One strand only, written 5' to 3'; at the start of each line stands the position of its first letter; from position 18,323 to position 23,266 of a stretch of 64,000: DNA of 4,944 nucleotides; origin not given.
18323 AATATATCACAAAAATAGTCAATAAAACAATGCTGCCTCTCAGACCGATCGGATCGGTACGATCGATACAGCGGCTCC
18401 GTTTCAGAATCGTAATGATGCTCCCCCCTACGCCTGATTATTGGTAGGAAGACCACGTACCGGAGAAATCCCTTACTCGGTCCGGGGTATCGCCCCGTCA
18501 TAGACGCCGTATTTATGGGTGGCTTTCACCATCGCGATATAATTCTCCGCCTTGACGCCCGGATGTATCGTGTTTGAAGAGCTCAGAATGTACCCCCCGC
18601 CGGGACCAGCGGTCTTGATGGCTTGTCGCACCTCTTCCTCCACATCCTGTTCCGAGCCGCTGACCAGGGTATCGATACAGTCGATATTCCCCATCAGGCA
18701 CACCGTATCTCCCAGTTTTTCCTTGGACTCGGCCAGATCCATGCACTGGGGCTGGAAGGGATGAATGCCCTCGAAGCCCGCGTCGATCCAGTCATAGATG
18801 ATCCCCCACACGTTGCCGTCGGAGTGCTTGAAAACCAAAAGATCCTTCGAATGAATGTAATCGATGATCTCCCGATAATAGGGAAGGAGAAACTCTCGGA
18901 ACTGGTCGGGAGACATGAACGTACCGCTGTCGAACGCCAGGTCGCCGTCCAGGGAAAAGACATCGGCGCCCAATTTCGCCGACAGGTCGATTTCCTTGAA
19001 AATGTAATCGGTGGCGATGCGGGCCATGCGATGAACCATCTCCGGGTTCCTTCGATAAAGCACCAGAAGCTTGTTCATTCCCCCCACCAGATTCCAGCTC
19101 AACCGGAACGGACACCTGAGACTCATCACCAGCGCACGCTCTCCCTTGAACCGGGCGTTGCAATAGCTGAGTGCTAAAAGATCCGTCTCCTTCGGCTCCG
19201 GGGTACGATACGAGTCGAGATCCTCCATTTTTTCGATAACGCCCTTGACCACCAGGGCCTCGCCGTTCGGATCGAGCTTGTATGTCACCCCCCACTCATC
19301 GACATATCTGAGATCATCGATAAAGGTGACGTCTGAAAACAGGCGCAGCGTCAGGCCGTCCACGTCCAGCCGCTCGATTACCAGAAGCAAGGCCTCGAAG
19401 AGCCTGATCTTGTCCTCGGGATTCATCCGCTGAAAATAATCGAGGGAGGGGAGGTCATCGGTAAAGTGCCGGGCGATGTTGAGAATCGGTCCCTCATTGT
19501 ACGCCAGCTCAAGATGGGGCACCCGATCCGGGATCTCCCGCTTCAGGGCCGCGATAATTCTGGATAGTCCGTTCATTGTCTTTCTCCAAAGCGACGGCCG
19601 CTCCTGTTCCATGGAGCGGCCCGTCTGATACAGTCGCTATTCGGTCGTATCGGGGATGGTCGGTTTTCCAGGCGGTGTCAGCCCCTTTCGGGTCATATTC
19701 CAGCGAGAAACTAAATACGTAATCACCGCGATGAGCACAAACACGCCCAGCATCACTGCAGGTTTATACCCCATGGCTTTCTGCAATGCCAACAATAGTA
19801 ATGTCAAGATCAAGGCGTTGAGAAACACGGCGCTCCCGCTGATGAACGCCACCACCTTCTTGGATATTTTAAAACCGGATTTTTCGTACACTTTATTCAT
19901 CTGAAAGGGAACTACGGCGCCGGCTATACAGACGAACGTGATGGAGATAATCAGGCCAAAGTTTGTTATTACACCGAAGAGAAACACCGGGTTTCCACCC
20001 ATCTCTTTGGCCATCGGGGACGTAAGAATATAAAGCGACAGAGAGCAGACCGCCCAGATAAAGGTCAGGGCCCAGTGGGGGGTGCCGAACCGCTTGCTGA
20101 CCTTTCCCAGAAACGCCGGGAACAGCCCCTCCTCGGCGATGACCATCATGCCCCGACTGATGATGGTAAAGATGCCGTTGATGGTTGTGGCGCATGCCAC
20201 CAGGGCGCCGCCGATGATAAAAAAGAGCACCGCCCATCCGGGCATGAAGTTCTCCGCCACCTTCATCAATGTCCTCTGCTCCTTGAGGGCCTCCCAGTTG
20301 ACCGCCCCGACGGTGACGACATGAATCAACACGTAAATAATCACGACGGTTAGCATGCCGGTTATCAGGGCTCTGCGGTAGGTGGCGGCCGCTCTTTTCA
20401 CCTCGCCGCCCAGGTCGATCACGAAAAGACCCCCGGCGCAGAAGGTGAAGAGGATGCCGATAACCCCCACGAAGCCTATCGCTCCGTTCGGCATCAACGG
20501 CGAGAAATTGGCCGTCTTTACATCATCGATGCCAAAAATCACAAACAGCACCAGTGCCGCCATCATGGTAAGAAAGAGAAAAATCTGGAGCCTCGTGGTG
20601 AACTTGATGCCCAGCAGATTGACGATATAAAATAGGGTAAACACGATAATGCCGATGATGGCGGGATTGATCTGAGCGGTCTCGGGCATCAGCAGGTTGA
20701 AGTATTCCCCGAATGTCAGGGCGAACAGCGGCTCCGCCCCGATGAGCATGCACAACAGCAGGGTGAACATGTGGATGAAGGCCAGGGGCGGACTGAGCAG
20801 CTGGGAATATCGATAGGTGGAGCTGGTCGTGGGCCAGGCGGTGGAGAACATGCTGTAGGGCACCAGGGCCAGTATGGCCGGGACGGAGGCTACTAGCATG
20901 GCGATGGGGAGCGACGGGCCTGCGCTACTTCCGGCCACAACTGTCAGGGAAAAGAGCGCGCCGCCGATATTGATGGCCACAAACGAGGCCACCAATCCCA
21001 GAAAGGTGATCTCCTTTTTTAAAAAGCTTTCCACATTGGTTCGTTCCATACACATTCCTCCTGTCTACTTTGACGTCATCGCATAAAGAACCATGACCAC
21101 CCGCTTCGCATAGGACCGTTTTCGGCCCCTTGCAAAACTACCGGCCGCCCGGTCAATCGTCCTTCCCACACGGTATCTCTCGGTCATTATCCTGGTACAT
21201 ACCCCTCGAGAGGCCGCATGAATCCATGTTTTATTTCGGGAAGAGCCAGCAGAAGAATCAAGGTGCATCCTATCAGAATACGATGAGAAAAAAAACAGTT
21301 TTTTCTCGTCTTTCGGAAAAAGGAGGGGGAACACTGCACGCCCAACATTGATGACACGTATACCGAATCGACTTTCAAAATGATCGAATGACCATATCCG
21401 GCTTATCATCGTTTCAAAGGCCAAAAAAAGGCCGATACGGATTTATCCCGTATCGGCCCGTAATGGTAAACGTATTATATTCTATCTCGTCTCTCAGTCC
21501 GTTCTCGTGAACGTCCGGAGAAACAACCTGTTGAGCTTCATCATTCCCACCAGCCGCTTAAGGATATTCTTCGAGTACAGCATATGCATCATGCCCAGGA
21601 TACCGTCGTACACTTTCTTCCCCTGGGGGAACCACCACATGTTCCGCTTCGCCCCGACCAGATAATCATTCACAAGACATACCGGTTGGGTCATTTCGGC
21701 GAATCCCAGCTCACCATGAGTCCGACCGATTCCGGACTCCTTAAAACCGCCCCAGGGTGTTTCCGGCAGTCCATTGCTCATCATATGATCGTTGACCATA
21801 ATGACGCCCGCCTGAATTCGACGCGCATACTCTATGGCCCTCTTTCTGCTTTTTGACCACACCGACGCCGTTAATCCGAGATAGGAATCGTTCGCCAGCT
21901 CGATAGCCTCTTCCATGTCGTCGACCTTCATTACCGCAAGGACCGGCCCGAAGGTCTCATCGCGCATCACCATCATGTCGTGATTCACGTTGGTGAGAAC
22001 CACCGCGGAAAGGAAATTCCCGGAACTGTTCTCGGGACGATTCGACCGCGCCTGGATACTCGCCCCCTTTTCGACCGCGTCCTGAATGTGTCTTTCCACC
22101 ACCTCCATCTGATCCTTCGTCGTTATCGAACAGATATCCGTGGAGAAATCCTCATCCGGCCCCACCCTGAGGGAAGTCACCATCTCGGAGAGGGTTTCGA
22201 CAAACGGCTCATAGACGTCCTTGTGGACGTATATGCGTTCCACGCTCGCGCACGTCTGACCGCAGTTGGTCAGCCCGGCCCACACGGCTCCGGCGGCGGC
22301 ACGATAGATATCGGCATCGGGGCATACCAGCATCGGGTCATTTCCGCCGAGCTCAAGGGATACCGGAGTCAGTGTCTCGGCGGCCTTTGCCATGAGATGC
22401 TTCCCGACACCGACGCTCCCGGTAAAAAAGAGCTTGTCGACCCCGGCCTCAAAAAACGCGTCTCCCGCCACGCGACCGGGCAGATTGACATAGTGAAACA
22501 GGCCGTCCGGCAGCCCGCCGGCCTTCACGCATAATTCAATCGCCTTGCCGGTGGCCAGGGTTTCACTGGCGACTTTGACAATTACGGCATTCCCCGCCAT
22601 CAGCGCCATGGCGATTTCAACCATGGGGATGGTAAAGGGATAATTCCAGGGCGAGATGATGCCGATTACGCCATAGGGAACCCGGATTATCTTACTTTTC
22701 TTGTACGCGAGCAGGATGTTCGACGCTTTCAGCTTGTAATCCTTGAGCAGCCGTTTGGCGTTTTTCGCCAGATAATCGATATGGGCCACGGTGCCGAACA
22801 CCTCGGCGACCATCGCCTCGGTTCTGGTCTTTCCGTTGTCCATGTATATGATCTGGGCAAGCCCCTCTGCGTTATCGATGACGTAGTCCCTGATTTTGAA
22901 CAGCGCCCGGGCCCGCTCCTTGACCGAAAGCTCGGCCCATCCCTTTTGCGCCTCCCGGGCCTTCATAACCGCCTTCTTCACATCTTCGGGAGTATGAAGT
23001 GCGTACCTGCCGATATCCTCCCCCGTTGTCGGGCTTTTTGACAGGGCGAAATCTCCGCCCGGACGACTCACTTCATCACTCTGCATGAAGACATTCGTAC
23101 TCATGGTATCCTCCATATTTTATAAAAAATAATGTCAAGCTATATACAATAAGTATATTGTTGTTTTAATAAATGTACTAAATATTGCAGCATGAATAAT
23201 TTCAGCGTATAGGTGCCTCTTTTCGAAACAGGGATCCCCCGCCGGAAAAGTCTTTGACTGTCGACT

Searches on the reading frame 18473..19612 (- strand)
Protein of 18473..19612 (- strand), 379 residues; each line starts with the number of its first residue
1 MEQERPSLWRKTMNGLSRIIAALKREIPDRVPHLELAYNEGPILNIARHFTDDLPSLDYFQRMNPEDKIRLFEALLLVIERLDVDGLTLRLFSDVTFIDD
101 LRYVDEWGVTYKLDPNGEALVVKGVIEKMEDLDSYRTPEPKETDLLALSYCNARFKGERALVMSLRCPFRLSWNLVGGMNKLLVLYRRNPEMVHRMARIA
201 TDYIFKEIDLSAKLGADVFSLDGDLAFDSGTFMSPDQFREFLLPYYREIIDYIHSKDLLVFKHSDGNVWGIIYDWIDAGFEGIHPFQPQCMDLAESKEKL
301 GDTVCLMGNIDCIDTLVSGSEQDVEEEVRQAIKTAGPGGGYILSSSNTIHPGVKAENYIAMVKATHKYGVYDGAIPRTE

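Call 11: search_protein_families(library=pfam, proteins=[window:18473-19612:-], max_evalue=0.001)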
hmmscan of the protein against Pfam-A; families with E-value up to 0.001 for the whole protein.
window:18473-19612:- (379 aa): 1 family
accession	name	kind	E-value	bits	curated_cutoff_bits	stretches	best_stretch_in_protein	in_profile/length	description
PF01208.23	URO-D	-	7.6e-38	130.8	23.9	1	72-368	53-346/346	Uroporphyrinogen decarboxylase (URO-D)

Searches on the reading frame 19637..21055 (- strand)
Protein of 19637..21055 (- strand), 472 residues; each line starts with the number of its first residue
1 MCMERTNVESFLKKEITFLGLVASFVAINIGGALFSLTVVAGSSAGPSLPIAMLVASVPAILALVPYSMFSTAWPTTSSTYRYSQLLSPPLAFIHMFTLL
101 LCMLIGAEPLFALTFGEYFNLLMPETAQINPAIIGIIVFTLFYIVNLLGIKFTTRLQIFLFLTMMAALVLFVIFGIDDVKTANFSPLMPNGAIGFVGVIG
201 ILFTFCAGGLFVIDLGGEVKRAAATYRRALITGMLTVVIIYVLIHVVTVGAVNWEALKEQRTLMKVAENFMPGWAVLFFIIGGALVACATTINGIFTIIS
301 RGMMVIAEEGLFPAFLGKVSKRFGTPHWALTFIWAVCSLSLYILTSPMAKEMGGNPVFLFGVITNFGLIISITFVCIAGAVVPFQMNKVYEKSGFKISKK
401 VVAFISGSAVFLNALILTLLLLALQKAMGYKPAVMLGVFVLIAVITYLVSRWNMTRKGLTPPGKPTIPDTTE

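Call 11: search_protein_families(library=pfam, proteins=[window:19637-21055:-], max_evalue=0.001)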
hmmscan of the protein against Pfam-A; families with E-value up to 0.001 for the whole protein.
window:19637-21055:- (472 aa): 2 families
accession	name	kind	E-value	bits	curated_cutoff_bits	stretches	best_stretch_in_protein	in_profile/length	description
PF13520.12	AA_permease_2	-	4.4e-27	95.5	27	1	27-432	12-416/427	Amino acid permease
PF00324.27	AA_permease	-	8.3e-22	77.9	24.6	1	30-452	11-459/470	Amino acid permease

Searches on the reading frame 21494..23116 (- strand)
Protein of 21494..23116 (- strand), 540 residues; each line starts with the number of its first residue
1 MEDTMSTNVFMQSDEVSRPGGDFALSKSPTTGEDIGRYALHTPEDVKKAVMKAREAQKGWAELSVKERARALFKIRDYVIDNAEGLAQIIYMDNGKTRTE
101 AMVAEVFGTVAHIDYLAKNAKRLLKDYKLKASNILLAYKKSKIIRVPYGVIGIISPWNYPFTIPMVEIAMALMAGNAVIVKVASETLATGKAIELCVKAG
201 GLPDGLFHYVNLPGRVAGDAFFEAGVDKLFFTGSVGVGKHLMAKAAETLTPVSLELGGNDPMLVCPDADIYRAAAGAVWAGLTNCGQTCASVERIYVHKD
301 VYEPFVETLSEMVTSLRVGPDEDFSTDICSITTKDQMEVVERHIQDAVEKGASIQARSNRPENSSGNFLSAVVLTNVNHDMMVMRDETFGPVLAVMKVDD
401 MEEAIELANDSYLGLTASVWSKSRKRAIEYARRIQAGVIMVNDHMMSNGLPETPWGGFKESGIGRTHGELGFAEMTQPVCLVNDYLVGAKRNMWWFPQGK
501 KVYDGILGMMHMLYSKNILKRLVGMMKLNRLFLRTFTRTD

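Call 11: search_protein_families(library=pfam, proteins=[window:21494-23116:-], max_evalue=0.001)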
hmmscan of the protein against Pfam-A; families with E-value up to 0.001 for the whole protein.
window:21494-23116:- (540 aa): 1 family
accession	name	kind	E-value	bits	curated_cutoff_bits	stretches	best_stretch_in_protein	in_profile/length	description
PF00171.27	Aldedh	-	3.4e-135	451.6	23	1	27-477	12-457/461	Aldehyde dehydrogenase family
